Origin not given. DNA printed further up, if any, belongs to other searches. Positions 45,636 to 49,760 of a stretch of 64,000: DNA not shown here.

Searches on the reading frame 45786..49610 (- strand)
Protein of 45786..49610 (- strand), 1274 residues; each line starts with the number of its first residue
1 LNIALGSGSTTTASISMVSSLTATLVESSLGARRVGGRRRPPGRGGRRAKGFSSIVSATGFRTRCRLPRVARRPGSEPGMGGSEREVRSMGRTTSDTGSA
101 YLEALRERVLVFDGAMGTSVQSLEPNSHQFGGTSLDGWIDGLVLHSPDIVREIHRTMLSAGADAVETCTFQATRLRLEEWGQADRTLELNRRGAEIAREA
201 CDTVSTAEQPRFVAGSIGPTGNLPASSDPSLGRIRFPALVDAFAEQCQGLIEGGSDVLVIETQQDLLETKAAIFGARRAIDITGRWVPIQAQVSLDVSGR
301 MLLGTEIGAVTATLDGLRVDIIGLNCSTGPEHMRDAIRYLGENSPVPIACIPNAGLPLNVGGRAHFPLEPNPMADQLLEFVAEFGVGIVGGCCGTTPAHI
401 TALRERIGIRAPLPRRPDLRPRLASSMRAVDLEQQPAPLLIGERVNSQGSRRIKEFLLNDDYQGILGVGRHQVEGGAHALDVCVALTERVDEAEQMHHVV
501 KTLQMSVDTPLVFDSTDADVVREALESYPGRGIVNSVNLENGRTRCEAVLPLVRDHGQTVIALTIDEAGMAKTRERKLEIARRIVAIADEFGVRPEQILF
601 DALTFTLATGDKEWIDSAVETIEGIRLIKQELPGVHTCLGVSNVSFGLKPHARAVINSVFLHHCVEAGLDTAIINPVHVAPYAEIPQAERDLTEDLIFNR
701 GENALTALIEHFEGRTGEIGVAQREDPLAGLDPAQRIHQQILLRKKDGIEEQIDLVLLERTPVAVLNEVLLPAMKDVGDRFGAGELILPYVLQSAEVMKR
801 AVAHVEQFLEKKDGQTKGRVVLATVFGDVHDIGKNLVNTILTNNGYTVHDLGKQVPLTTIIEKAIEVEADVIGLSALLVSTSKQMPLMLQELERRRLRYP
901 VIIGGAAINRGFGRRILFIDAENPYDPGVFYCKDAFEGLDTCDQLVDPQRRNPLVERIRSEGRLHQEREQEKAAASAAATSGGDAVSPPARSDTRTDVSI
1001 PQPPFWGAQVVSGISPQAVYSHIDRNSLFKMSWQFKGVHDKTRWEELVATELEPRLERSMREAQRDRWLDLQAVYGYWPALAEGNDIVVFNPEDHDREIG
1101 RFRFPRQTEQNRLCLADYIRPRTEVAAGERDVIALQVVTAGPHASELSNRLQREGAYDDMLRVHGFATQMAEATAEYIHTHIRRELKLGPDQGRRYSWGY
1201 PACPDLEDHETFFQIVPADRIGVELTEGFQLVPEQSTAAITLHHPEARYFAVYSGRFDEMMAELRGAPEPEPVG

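Call 58: search_protein_families(library=pfam, proteins=[window:45786-49610:-], max_evalue=0.00001)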
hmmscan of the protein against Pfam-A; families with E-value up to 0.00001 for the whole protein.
window:45786-49610:- (1274 aa): 5 families
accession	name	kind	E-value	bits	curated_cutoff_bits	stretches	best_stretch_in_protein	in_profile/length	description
PF02574.22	S-methyl_trans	-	1.6e-74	251.8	22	1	110-406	1-282/283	Homocysteine S-methyltransferase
PF00809.28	Pterin_bind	-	5.7e-37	128.1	25.5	1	442-675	1-244/244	Pterin binding enzyme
PF02965.22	Met_synt_B12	-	8.9e-37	127.4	25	1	1020-1253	6-258/273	Vitamin B12 dependent methionine synthase, activation domain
PF02310.24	B12-binding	-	4.1e-20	72.3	32.1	1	818-907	1-90/121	B12 binding domain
PF02607.22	B12-binding_2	-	2.4e-15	56.9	23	1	735-805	3-73/74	B12 binding domain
